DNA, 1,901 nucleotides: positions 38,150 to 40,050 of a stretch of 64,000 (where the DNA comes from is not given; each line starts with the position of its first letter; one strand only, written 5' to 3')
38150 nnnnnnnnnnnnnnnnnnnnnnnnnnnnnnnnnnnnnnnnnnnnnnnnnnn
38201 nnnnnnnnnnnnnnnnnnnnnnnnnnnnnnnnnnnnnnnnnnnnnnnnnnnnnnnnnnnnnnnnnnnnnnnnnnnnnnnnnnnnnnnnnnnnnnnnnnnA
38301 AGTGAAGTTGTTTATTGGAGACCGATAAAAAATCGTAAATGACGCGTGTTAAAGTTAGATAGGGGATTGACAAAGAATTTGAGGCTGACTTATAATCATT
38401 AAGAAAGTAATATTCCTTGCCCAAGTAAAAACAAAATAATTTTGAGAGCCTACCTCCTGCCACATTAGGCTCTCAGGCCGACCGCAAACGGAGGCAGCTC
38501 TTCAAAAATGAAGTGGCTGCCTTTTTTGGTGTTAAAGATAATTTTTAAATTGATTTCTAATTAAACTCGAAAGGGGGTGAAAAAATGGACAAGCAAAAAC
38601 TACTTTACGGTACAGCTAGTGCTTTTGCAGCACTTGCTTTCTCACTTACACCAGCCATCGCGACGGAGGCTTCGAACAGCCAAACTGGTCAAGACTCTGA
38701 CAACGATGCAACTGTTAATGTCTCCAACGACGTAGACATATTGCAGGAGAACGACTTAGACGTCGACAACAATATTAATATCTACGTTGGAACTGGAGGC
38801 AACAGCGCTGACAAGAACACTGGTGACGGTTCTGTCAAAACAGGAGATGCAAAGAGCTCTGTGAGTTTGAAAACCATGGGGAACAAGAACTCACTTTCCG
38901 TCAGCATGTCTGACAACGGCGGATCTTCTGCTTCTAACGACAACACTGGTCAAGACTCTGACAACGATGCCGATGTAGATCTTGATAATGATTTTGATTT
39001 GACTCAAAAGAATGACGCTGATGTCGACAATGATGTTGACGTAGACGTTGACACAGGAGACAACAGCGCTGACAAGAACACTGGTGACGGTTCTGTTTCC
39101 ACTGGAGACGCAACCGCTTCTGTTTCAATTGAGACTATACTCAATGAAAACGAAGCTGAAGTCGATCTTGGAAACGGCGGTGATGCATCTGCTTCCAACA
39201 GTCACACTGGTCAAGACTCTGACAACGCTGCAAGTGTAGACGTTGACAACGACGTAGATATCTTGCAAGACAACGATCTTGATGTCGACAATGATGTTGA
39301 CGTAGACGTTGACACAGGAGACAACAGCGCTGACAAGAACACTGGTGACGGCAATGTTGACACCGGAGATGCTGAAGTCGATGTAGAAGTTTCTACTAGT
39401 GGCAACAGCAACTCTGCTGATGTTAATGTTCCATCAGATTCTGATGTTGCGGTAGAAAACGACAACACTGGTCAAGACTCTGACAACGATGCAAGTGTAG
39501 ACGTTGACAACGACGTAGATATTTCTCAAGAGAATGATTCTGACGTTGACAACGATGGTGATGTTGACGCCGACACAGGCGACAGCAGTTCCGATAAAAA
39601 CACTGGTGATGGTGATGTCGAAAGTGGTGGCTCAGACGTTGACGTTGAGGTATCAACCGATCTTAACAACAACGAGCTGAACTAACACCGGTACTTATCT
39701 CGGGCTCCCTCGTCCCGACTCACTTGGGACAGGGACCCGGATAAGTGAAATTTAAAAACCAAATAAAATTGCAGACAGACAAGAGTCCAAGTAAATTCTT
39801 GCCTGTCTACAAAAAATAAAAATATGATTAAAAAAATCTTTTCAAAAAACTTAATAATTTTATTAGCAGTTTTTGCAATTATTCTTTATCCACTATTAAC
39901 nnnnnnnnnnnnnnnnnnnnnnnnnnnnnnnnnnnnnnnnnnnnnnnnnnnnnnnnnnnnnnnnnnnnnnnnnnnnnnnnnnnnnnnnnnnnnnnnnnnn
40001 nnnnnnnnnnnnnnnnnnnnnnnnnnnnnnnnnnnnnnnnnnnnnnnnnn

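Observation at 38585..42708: Three tandem secreted proteins built from an unrecognised Asn/Asp-rich repeat; last is LPXTG-anchored, no sortase nearby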

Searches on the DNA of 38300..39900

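Call 40: search_rna_families(source=window, start=38300, end=39900, threshold=evalue, max_evalue=1)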
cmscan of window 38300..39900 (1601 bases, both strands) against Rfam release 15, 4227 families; matches with E-value up to 1: 1.
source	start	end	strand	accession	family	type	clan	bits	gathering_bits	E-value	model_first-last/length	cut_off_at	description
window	38477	38536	+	RF00665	mir-290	Gene; miRNA;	CL00096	19.9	51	0.73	1-70/70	no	mir-290 microRNA precursor family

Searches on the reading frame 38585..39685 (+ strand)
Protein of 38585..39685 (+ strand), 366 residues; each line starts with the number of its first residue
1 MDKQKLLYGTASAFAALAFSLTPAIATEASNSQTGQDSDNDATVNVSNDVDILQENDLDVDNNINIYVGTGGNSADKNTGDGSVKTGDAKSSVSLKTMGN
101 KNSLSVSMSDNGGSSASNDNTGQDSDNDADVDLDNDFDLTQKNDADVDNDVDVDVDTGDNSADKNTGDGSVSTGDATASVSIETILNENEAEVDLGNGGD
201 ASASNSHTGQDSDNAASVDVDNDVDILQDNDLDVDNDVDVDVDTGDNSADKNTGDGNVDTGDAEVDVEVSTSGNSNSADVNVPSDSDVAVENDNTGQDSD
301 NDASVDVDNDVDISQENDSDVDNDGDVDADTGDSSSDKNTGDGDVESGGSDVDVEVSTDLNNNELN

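Call 4: search_protein_families(library=pfam, proteins=[window:38585-39685:+], max_evalue=1)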
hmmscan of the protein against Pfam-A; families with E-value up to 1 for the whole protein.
window:38585-39685:+ (366 aa): 0 families

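Call 5: search_protein_families(library=ncbifam, proteins=[window:38585-39685:+], max_evalue=1)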
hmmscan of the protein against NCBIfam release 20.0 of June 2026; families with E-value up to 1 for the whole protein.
window:38585-39685:+ (366 aa): 1 family
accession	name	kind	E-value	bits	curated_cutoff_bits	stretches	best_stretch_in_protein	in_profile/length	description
NF033609.2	MSCRAMM_ClfA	exception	0.78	7.3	1150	0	29-349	560-868/934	MSCRAMM family adhesin clumping factor ClfA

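Call 9: search_solved_structures(query=window:38585-39685:+, max_evalue=10)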
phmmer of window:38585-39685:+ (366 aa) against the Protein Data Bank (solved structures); distinct sequences matched with E-value up to 10: 0.

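Call 29: find_homologous_proteins(query=window:38585-39685:+)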
Query window:38585-39685:+ (366 aa): 307 proteins with E <= 0.001 among 8000 candidates; the best 120 are listed.
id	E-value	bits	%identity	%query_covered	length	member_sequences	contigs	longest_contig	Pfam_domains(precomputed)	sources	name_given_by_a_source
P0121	1.7e-97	345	51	100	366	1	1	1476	-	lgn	-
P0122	9.3e-96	339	54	100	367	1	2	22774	-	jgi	jgi:hypothetical protein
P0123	1.5e-88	316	43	99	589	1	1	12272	-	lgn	-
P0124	7.4e-86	307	54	100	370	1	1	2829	-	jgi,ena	-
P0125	2.6e-78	282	45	93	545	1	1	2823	-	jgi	jgi:hypothetical protein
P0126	1.4e-73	267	40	97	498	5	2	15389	-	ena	-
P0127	3.3e-67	246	40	93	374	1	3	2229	-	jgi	jgi:hypothetical protein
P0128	6.5e-66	241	39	97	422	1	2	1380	-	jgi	jgi:hypothetical protein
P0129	1.6e-64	237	41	97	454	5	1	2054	-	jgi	-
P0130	1.4e-62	230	34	95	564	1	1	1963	-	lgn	-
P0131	7.7e-62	228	40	93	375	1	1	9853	-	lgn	-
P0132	8.3e-62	228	41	93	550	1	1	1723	-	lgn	-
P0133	3.7e-61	226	41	98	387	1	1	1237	-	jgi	jgi:hypothetical protein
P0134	1.3e-60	224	45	99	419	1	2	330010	-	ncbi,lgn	-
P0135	4.8e-59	219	42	99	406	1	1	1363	-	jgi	-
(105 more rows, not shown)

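Call 44: predict_structure(alignment_id=A2)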
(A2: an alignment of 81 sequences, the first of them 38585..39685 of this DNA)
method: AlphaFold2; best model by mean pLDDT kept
length: 366 residues; sequences in the alignment: 81
mean_pLDDT: 88.4   pTM: 0.78
mean pLDDT of the five models: 88.4, 84.3, 78.5, 77.3, 66.4
residues with pLDDT >= 90: 250; 70-90: 83; 50-70: 18; < 50: 15
segments of 3 or more residues with pLDDT < 50: 1-15
pLDDT, mean of each block of 10 residues (from residue 1): 37 48 69 87 88 93 94 92 95 92 84 85 89 91 96 96 94 96 94 83 90 91 94 97 94 94 97 94 80 87 90 96 94 91 93 95 92
secondary structure, 60 per line:
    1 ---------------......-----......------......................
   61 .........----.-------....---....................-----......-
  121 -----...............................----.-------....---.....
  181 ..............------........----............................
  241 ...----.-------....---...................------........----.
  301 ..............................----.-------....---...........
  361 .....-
elements in order: E16-21 E27-32 E39-69 E82-85 E89-108 E114-119 E126-156 E169-172 E176-194 E201-208 E213-243 E256-259 E263-281 E288-295 E300-330 E343-346 E350-365

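Call 73: fold_search(model_id=the predicted structure, library=pdb)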
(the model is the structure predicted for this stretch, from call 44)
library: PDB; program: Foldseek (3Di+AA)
matches with E <= 10: 91; with E <= 0.001: 0
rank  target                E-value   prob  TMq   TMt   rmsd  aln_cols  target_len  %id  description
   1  5uyt_B                1.3e-01  0.01  0.04  0.04  43.3       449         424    7  Crystal structure of ice binding protein from an Antarctic bacterium Flavobacteriaceae (released 2017-10-25)
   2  5awf_B                1.6e-01  0.01  0.05  0.05  39.5       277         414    9  Crystal structure of SufB-SufC-SufD complex from Escherichia coli (released 2015-11-11)
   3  5awg_B                1.7e-01  0.02  0.09  0.09  40.5       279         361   10  Crystal structure of Hg-bound SufB-SufC-SufD complex from Escherichia coli (released 2015-11-11)
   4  9u4u_A                2.0e-01  0.01  0.05  0.09  39.3       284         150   11  Structure of the functional amyloid FapC from Pseudomonas sp.UK4 (released 2025-08-06)
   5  4kh3                  2.0e-01  0.01  0.05  0.04  46.7       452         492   11  Structure of a bacterial self-associating protein (released 2014-01-15)
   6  9ozl_B                2.9e-01  0.01  0.05  0.05  42.8       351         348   11  Crystal structure of the polysaccharide lyase RbmB from Vibrio cholerae (released 2026-03-11)
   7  5awf_A                3.0e-01  0.01  0.07  0.06  38.6       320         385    8  Crystal structure of SufB-SufC-SufD complex from Escherichia coli (released 2015-11-11)
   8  7o9q_B                5.5e-01  0.01  0.05  0.06  38.8       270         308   12  Crystal structure of the Awp1 (adhesin-like wall protein 1) A-domain from Candida glabrata (released 2021-12-15)
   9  7akv_G                6.8e-01  0.00  0.05  0.05  42.3       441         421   15  The cryo-EM structure of the Vag8-C1 inhibitor complex (released 2021-06-16)
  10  1vh4_A                7.8e-01  0.01  0.06  0.06  37.5       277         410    8  Crystal structure of a stabilizer of iron transporter (released 2003-12-30)
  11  5awg_A                7.8e-01  0.01  0.06  0.06  37.1       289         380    7  Crystal structure of Hg-bound SufB-SufC-SufD complex from Escherichia coli (released 2015-11-11)
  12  5lw3                  7.8e-01  0.01  0.05  0.05  40.4       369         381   11  Azotobacter vinelandii Mannuronan C-5 epimerase AlgE6 A-module (released 2017-10-25)
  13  3zpp                  8.7e-01  0.00  0.05  0.05  39.9       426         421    8  Structure of the Streptococcus pneumoniae surface protein and adhesin PfbA (released 2013-05-29)
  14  9ozl_D                9.6e-01  0.00  0.05  0.05  42.1       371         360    9  Crystal structure of the polysaccharide lyase RbmB from Vibrio cholerae (released 2026-03-11)
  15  7lzj_A                1.0e+00  0.00  0.05  0.03  41.1       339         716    8  DpK2 bacteriophage tail spike depolymerase (released 2021-08-25)
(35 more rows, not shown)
